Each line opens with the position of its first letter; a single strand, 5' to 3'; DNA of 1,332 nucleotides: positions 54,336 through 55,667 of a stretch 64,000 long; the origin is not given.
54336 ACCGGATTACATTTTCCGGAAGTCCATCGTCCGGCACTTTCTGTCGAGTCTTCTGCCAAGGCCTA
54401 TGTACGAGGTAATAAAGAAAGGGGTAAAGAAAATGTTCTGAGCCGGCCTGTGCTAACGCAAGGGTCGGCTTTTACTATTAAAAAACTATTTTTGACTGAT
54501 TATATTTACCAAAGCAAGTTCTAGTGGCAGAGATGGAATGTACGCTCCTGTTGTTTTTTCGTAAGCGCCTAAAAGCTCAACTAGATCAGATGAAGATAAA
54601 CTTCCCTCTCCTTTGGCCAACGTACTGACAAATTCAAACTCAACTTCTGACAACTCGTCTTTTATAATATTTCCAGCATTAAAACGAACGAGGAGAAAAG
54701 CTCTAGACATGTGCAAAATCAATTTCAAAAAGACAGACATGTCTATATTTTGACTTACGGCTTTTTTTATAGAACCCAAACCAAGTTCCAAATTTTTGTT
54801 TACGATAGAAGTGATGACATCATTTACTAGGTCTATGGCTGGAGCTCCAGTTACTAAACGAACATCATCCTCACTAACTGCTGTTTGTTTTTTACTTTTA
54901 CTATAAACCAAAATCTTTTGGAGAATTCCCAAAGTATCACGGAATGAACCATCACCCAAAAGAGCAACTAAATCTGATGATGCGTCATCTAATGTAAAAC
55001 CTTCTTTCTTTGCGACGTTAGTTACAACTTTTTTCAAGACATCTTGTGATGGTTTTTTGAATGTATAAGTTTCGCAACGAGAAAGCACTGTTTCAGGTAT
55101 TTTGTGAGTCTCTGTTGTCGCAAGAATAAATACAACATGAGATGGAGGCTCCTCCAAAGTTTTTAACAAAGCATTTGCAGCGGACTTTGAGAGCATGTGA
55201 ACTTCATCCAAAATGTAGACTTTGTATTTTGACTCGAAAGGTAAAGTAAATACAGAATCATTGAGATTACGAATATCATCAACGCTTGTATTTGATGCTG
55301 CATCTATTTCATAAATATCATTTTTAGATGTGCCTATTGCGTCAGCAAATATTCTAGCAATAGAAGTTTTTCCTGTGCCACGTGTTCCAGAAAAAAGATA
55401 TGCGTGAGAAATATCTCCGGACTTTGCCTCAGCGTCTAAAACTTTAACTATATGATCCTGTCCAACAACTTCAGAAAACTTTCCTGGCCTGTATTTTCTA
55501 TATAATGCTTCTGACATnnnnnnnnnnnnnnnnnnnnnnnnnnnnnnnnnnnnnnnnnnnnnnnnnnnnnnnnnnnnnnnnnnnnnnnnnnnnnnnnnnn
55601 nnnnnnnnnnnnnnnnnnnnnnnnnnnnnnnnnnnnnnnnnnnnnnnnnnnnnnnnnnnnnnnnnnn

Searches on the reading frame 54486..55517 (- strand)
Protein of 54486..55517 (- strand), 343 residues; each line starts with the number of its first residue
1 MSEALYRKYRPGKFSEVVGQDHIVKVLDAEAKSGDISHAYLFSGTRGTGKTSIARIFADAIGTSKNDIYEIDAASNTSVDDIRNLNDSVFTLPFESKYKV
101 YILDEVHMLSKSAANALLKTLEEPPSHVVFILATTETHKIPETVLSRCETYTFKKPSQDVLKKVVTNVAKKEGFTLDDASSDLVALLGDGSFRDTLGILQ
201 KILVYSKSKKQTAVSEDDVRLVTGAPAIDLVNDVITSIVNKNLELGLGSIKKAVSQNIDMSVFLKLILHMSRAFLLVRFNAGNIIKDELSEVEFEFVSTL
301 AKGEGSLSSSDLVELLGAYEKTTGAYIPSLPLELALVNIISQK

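Call 7: search_protein_families(library=pfam, proteins=[window:54486-55517:-])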
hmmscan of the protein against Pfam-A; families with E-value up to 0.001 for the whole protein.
window:54486-55517:- (343 aa): 7 families
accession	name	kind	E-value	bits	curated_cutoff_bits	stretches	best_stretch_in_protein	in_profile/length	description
PF13177.12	DNA_pol3_delta2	-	7.8e-35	120.7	27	2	74-155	78-159/161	DNA polymerase III, delta subunit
PF00004.35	AAA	-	1.5e-14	55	21.2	1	41-151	2-126/131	ATPase family associated with various cellular activities (AAA)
PF05496.18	RuvB_N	-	2e-07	31.4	27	1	10-123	2-110/159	Holliday junction DNA helicase RuvB P-loop domain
PF07728.20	AAA_5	-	4.2e-06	27.3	22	1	41-124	3-93/139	AAA domain (dynein-related subfamily)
PF13173.12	AAA_14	-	2.8e-05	24.6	27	1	39-124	4-88/129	AAA domain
PF13401.12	AAA_22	-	3.8e-05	24.4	27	0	42-84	10-52/130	AAA domain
PF13604.12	AAA_30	-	0.00029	21.1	27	0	41-131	22-122/191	AAA domain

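Call 10: find_related_loci(query=window:54486-55517:-, collection=genome_contigs, flank=4000)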
Query window:54486-55517:- (343 aa) in genome_contigs; peptide patterns used: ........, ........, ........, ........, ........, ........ (x = any residue, [..] = any of these).
599 stretches matched a pattern (row limit reached: there are more); 529 encode a relative of the query (tblastn E <= 1e-3); the best 80 are kept; 80 distinct loci.
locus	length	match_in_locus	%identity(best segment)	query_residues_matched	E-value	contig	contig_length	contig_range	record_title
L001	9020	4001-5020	86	1-343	0e+0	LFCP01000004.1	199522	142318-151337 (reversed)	MAG: Parcubacteria bacterium C7867-006 C7867_00034, whole genome shotgun sequence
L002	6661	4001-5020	82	1-343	0e+0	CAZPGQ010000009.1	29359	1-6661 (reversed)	MAG TPA_asm: uncultured Candidatus Saccharibacteria bacterium isolate SRP219642_co7_231 genome assembly, contig: NODE_21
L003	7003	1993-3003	79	1-340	0e+0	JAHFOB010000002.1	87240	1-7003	MAG: Candidatus Zambryskiibacteriota bacterium isolate nzgw494 NODE_102_length_87241_cov_4.070673, whole genome shotgun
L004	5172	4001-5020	79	1-343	0e+0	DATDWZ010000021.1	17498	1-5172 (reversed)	MAG TPA_asm: Candidatus Paceibacterota bacterium isolate SMAG_U8125 k141_64268, whole genome shotgun sequence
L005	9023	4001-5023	80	1-343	0e+0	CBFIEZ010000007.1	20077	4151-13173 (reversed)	MAG: Minisyncoccia bacterium isolate Co_bin_508_permissive genome assembly, contig: Co_bin_508_permissive_c7, whole geno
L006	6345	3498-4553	77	1-343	0e+0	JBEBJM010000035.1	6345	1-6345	MAG: Nitrospira sp. isolate SF2_9 NODE_5426_length_6345_cov_5.823087, whole genome shotgun sequence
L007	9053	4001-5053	75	1-343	2e-179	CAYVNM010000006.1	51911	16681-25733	MAG TPA_asm: uncultured Candidatus Saccharibacteria bacterium isolate SRP278252_co2_282 genome assembly, contig: NODE_10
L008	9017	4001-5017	78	1-342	2e-178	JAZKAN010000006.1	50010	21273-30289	MAG: Patescibacteria group bacterium isolate ADI_H3L2_1_122_18_3-bin027_1 ADIH3L21_B027_1_000000000006, whole genome sho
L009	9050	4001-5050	79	1-342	4e-178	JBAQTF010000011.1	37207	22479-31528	MAG: Minisyncoccia bacterium isolate MFD03284_ilm_asm_bin37 k127_25678, whole genome shotgun sequence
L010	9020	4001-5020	77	1-343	2e-177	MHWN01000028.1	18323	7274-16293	MAG: Candidatus Zambryskibacteria bacterium RIFCSPLOWO2_02_FULL_39_26 rifcsplowo2_02_scaffold_9813, whole genome shotgun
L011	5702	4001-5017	76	1-343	2e-176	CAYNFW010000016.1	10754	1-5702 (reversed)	MAG TPA_asm: uncultured Candidatus Saccharibacteria bacterium isolate binchicken_co241_359 genome assembly, contig: NODE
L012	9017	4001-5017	79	1-343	2e-173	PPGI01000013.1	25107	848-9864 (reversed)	MAG: Candidatus Zambryskibacteria bacterium isolate Amazon_FNV_2010_10_3_1 contig_75_10810350_length_25107_multi_5_in_0_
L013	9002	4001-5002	76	3-339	6e-173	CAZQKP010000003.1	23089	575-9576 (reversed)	MAG TPA_asm: uncultured Candidatus Saccharibacteria bacterium isolate SRP273308_co1_145 genome assembly, contig: NODE_22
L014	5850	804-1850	71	1-340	1e-166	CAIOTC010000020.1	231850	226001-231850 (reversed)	uncultured bacterium isolate AlinenLipids_bin-2248 genome assembly, contig: bin-2248:20/24, whole genome shotgun sequenc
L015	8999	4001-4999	73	1-336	4e-165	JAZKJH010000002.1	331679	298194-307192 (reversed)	MAG: Patescibacteria group bacterium isolate ADI_DC_SW_02_SPN_11032020-bin097_1 DCSW02SPN_B097_1_000000000002, whole gen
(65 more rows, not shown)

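Call 20: find_related_loci(query=window:54486-55517:-, collection=metagenome_contigs, flank=2500)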
Query window:54486-55517:- (343 aa) in metagenome_contigs; peptide patterns used: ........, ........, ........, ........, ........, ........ (x = any residue, [..] = any of these).
600 stretches matched a pattern (row limit reached: there are more); 493 encode a relative of the query (tblastn E <= 1e-3); the best 80 are kept; 80 distinct loci.
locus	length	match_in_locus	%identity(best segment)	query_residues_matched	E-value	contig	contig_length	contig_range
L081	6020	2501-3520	79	1-343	0e+0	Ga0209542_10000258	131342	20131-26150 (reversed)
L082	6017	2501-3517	80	1-342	0e+0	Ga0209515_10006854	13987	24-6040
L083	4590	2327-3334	76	1-339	3e-179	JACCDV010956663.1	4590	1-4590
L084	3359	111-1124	75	1-341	0e+0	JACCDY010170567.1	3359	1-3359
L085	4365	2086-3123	73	1-341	4e-175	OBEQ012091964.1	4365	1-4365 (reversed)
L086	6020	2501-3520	82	1-343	0e+0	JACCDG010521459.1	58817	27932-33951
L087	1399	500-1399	79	1-297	2e-175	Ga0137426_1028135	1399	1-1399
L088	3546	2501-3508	65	1-339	3e-152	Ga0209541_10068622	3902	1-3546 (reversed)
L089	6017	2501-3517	60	1-339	7e-129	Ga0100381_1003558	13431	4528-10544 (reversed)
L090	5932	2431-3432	57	4-337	7e-122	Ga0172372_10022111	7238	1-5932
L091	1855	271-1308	54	4-343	9e-129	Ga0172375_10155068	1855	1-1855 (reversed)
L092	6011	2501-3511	55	4-339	4e-119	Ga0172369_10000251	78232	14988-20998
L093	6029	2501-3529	53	4-343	3e-117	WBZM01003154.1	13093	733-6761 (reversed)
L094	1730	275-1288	55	5-342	1e-124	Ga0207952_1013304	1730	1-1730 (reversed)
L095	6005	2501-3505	55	1-321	1e-114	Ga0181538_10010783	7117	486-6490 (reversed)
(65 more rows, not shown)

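Call 22: find_homologous_proteins(query=window:54486-55517:-, max_evalue=1e-60)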
Query window:54486-55517:- (343 aa): 4965 proteins with E <= 1e-60 among 8000 candidates; the best 120 are listed.
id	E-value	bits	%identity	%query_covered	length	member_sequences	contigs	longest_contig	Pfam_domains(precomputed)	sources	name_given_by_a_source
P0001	3.5e-213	724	100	100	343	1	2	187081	PF00004.36,PF05496.19,PF13177.13,PF07728.21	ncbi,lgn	-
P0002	2.4e-183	626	86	100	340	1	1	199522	PF00004.36,PF05496.19,PF13177.13,PF07728.21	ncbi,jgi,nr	ncbi:MAG: DNA polymerase III, subunit gamma and tau [Parcubacteria bacterium C7867-006]|nr:MAG: DNA 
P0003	1.5e-181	621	84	100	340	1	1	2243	PF00004.36,PF05496.19,PF13177.13,PF07728.21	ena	-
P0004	3.3e-180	616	83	100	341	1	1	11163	PF00004.36,PF05496.19,PF13177.13,PF07728.21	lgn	-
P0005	2.1e-178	610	85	100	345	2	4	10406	PF00004.36,PF05496.19,PF13177.13,PF07728.21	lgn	-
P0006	1.8e-177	607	84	100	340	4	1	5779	PF00004.36,PF05496.19,PF13177.13,PF07728.21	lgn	-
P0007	1.5e-176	604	82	100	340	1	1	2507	PF00004.36,PF05496.19,PF13177.13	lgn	-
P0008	1.1e-175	601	82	100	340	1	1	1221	PF00004.36,PF05496.19,PF13177.13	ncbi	-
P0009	2.4e-175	600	82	100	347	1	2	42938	PF00004.36,PF05496.19,PF13177.13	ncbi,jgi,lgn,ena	-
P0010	4.8e-175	599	82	100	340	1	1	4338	PF00004.36,PF05496.19,PF13177.13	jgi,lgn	jgi:DNA polymerase-3 subunit gamma/tau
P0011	6.6e-175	599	82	100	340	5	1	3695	PF00004.36,PF05496.19,PF13177.13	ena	-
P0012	7.0e-175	599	82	100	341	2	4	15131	PF00004.36,PF05496.19,PF13177.13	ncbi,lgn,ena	-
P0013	1.0e-174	598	82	100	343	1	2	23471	PF00004.36,PF05496.19,PF13177.13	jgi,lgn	jgi:DNA polymerase-3 subunit gamma/tau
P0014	2.1e-174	597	81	100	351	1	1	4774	PF12169.14,PF00004.36,PF05496.19,PF13177.13,PF07728.21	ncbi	-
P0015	2.4e-174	597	82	100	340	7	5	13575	PF00004.36,PF05496.19,PF13177.13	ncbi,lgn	-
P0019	1.6e-171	588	79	100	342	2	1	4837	PF00004.36,PF05496.19,PF13177.13,PF07728.21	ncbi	-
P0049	3.2e-167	574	77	100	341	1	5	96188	PF12169.14,PF00004.36,PF13401.13,PF05496.19,PF13177.13,PF07728.21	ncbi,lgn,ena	-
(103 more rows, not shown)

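Call 30: find_encoding_contigs(protein=P0004, flank=1800, max_places=4)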
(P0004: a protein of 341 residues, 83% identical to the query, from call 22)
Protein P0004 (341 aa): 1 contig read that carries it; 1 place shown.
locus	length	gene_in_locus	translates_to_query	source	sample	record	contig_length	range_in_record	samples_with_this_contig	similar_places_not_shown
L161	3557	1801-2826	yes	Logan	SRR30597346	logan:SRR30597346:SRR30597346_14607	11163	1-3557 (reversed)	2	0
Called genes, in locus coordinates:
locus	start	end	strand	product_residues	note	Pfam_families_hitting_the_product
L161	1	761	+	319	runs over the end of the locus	PF01207:Dus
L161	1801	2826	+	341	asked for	PF05496:RuvB_N, PF13177:DNA_pol3_delta2 (weak), PF00004:AAA, PF07728:AAA_5 (faint), PF13177:DNA_pol3_delta2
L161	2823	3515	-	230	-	-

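Call 31: find_encoding_contigs(protein=P0005, flank=1800, max_places=4)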
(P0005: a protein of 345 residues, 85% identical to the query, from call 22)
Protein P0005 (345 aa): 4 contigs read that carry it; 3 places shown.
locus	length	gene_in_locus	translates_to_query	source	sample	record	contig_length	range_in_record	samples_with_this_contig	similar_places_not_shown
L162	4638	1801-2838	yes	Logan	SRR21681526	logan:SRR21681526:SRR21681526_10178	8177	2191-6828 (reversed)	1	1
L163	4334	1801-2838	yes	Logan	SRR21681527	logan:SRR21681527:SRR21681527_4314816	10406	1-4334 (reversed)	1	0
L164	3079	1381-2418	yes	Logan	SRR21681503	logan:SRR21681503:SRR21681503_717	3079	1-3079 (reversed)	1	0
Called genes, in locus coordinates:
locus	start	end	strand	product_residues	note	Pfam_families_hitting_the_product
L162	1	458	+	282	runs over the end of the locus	PF00763:THF_DHG_CYH, PF02882:THF_DHG_CYH_C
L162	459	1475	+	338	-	PF01207:Dus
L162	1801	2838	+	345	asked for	PF05496:RuvB_N, PF13177:DNA_pol3_delta2 (weak), PF00004:AAA, PF07728:AAA_5 (faint), PF13177:DNA_pol3_delta2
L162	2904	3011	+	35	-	-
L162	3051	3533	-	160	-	-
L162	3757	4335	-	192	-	-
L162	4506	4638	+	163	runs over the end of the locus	PF11188:DUF2975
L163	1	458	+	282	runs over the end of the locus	PF00763:THF_DHG_CYH, PF02882:THF_DHG_CYH_C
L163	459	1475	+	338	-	PF01207:Dus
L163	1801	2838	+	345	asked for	PF05496:RuvB_N, PF13177:DNA_pol3_delta2 (weak), PF00004:AAA, PF07728:AAA_5 (faint), PF13177:DNA_pol3_delta2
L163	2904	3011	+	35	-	-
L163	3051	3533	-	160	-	-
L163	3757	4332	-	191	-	?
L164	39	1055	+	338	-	PF01207:Dus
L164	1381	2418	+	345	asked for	PF05496:RuvB_N, PF13177:DNA_pol3_delta2 (weak), PF00004:AAA, PF07728:AAA_5 (faint), PF13177:DNA_pol3_delta2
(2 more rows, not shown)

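Call 32: find_encoding_contigs(protein=P0006, flank=1800, max_places=4)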
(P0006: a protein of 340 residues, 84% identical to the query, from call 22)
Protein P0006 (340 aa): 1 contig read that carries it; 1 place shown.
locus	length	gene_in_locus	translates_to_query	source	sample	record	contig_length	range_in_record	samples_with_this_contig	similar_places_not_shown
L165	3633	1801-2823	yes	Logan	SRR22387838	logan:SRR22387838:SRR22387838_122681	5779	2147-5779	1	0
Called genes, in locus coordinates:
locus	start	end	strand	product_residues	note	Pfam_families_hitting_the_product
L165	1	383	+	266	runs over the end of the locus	PF00763:THF_DHG_CYH, PF02882:THF_DHG_CYH_C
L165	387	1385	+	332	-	PF01207:Dus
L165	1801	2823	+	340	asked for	PF05496:RuvB_N, PF13177:DNA_pol3_delta2 (weak), PF00004:AAA, PF07728:AAA_5 (faint), PF13177:DNA_pol3_delta2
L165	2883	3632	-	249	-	?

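Call 38: find_encoding_contigs(protein=P0003, flank=1800, max_places=3)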
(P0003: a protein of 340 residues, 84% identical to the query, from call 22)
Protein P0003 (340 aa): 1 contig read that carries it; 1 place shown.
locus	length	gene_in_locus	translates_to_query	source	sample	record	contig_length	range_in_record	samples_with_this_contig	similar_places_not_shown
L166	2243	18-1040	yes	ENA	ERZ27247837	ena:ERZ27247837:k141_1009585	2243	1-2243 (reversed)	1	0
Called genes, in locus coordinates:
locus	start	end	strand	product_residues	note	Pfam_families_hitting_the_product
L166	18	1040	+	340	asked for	PF05496:RuvB_N (weak), PF13177:DNA_pol3_delta2 (weak), PF00004:AAA, PF07728:AAA_5 (weak), PF13177:DNA_pol3_delta2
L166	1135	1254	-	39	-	-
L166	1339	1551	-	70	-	PF11387:DUF2795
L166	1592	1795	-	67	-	PF04070:DUF378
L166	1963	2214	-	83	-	-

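Call 39: find_encoding_contigs(protein=P0007, flank=1800, max_places=3)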
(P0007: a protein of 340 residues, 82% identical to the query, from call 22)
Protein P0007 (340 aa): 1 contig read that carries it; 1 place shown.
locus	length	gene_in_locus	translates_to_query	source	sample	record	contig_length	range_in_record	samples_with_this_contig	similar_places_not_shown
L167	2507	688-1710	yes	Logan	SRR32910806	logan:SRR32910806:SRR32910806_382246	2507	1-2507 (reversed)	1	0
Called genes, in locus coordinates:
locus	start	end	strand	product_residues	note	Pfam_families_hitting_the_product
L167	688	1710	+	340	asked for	PF05496:RuvB_N, PF13177:DNA_pol3_delta2 (weak), PF00004:AAA, PF13177:DNA_pol3_delta2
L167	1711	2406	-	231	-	-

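Call 40: find_encoding_contigs(protein=P0010, flank=1800, max_places=3)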
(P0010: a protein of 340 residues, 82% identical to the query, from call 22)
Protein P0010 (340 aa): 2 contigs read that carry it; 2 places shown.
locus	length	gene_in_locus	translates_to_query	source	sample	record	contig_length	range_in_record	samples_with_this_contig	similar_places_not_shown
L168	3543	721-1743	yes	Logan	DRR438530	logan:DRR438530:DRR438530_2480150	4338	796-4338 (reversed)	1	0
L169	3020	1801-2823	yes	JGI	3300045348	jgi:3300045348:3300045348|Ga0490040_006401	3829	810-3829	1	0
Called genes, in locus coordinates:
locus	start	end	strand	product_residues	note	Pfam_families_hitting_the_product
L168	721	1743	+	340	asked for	PF05496:RuvB_N, PF13177:DNA_pol3_delta2 (weak), PF00004:AAA, PF13177:DNA_pol3_delta2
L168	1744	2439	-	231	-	-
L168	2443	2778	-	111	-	PF01588:tRNA_bind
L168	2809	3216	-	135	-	PF06610:AlaE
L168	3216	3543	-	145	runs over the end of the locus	PF08719:NADAR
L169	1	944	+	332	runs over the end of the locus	PF01207:Dus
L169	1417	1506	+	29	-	-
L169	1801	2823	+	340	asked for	PF05496:RuvB_N, PF13177:DNA_pol3_delta2 (weak), PF00004:AAA, PF13177:DNA_pol3_delta2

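Call 41: find_encoding_contigs(protein=P0013, flank=1800, max_places=3)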
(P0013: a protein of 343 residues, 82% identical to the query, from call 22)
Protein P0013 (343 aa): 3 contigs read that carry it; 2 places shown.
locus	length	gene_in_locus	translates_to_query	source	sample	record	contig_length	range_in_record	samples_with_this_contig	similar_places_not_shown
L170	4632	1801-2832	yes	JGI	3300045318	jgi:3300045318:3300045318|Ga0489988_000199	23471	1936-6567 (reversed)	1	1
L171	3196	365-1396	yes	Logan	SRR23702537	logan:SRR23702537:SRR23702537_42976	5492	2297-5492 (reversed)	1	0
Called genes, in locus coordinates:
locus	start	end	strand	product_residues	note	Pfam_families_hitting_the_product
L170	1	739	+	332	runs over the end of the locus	PF01207:Dus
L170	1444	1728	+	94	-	-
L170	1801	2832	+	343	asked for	PF05496:RuvB_N, PF13177:DNA_pol3_delta2 (weak), PF00004:AAA, PF13177:DNA_pol3_delta2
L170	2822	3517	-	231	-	-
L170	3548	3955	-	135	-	PF06610:AlaE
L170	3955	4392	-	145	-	PF08719:NADAR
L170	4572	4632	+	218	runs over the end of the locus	-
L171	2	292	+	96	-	?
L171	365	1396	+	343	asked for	PF05496:RuvB_N, PF13177:DNA_pol3_delta2 (weak), PF00004:AAA, PF13177:DNA_pol3_delta2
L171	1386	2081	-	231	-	-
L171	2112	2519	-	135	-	PF06610:AlaE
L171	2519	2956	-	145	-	PF08719:NADAR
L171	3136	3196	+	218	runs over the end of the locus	-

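Call 67: find_encoding_contigs(protein=P0015, flank=1500, max_places=6)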
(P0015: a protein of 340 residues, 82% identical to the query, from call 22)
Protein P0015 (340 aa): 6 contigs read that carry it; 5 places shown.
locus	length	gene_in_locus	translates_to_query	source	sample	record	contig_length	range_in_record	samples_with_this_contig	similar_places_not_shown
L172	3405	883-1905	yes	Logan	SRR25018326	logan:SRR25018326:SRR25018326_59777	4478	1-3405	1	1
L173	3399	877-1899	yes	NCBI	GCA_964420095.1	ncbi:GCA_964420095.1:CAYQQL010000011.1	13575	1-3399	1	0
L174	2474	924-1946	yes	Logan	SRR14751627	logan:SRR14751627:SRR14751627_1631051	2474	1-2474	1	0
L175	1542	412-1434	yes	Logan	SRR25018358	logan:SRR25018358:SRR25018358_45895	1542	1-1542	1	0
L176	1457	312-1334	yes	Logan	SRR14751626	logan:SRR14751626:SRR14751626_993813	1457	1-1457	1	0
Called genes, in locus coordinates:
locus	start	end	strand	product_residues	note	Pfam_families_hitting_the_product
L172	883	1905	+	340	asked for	PF05496:RuvB_N, PF13177:DNA_pol3_delta2 (weak), PF00004:AAA, PF13177:DNA_pol3_delta2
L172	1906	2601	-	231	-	-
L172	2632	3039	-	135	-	PF06610:AlaE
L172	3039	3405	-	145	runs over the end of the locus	PF08719:NADAR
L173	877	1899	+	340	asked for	PF05496:RuvB_N, PF13177:DNA_pol3_delta2 (weak), PF00004:AAA, PF13177:DNA_pol3_delta2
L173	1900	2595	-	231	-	-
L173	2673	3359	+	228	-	-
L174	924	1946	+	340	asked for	PF05496:RuvB_N, PF13177:DNA_pol3_delta2 (weak), PF00004:AAA, PF13177:DNA_pol3_delta2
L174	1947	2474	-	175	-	?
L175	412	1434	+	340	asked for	PF05496:RuvB_N, PF13177:DNA_pol3_delta2 (weak), PF00004:AAA, PF13177:DNA_pol3_delta2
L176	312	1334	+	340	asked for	PF05496:RuvB_N, PF13177:DNA_pol3_delta2 (weak), PF00004:AAA, PF13177:DNA_pol3_delta2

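Call 68: find_encoding_contigs(protein=P0012, flank=1500, max_places=3)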
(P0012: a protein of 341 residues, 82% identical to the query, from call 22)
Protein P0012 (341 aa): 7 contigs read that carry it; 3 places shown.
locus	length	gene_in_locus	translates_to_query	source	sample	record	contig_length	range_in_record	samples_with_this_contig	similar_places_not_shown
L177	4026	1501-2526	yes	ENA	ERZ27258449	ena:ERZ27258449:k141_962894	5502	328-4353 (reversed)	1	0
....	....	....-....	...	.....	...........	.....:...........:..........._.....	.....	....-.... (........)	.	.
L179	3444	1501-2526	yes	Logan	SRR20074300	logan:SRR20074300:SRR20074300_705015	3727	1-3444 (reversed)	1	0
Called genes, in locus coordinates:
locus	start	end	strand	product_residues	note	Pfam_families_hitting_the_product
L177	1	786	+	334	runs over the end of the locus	PF01207:Dus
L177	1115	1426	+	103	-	-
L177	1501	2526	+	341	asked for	PF05496:RuvB_N, PF13177:DNA_pol3_delta2 (weak), PF00004:AAA, PF13177:DNA_pol3_delta2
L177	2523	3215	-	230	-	-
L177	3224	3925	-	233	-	PF00106:adh_short, PF01370:Epimerase (weak), PF13561:adh_short_C2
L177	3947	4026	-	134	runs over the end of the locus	?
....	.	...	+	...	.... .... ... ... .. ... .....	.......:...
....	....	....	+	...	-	-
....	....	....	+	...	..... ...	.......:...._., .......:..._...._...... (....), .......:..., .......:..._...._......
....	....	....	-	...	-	-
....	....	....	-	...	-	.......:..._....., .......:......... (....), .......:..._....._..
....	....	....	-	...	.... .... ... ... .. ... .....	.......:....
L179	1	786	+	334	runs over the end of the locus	PF01207:Dus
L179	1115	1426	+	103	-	-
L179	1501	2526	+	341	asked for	PF05496:RuvB_N, PF13177:DNA_pol3_delta2 (weak), PF00004:AAA, PF13177:DNA_pol3_delta2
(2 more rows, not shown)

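Call 69: find_encoding_contigs(protein=P0009, flank=1500, max_places=2)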
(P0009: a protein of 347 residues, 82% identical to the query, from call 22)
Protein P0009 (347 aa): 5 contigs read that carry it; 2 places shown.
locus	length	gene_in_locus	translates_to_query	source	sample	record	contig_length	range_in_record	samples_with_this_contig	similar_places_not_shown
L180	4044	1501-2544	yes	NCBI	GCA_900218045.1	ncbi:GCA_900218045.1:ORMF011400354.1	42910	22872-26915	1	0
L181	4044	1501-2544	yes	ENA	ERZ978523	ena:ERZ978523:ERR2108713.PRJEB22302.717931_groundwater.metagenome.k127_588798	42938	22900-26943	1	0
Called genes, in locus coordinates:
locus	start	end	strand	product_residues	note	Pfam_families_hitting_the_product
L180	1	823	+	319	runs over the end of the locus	PF01207:Dus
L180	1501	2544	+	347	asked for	PF05496:RuvB_N, PF13177:DNA_pol3_delta2, PF00004:AAA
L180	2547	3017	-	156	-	-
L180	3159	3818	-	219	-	PF03575:Peptidase_S51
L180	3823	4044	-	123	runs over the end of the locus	-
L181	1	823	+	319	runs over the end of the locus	PF01207:Dus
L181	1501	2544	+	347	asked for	PF05496:RuvB_N, PF13177:DNA_pol3_delta2, PF00004:AAA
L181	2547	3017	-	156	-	-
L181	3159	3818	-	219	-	PF03575:Peptidase_S51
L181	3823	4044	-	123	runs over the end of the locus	-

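Call 79: find_encoding_contigs(protein=P0049, flank=1600, max_places=3)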
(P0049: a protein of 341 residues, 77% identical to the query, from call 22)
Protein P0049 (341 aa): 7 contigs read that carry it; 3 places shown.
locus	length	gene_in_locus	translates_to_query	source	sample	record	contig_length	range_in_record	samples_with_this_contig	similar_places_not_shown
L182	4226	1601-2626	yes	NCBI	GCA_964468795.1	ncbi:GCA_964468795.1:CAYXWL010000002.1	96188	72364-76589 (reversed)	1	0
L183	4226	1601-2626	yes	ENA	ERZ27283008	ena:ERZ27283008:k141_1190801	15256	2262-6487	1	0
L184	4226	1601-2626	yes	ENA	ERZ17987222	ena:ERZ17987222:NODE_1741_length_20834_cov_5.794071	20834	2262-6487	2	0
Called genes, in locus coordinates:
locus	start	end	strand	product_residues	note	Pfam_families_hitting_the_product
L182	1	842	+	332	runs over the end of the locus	PF01207:Dus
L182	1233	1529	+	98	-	-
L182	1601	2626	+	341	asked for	PF05496:RuvB_N (weak), PF13177:DNA_pol3_delta2, PF00004:AAA, PF07728:AAA_5 (weak), PF13401:AAA_22 (faint), PF13177:DNA_pol3_delta2, PF12169:DNA_pol3_gamma3 (weak)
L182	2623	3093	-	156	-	-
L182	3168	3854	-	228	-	-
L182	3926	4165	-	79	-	-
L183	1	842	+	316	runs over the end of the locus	PF01207:Dus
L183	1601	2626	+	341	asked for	PF05496:RuvB_N (weak), PF13177:DNA_pol3_delta2, PF00004:AAA, PF07728:AAA_5 (weak), PF13401:AAA_22 (faint), PF13177:DNA_pol3_delta2, PF12169:DNA_pol3_gamma3 (weak)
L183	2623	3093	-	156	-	-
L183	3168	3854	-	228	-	-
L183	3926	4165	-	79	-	-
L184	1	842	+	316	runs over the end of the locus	PF01207:Dus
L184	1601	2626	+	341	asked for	PF05496:RuvB_N (weak), PF13177:DNA_pol3_delta2, PF00004:AAA, PF07728:AAA_5 (weak), PF13401:AAA_22 (faint), PF13177:DNA_pol3_delta2, PF12169:DNA_pol3_gamma3 (weak)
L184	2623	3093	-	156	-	-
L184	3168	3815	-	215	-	-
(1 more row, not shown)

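Call 80: find_encoding_contigs(protein=P0019, flank=1600, max_places=3)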
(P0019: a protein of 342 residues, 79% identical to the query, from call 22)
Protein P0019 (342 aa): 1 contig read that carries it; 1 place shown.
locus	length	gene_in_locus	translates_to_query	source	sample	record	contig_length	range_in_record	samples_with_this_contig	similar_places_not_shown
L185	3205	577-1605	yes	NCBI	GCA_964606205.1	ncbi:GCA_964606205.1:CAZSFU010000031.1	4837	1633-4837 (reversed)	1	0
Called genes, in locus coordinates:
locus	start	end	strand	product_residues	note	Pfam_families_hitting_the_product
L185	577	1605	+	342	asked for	PF05496:RuvB_N, PF13177:DNA_pol3_delta2 (weak), PF00004:AAA, PF07728:AAA_5 (weak), PF13177:DNA_pol3_delta2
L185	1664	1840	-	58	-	PF11387:DUF2795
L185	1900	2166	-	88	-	PF04070:DUF378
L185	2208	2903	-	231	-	-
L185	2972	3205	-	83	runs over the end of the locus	-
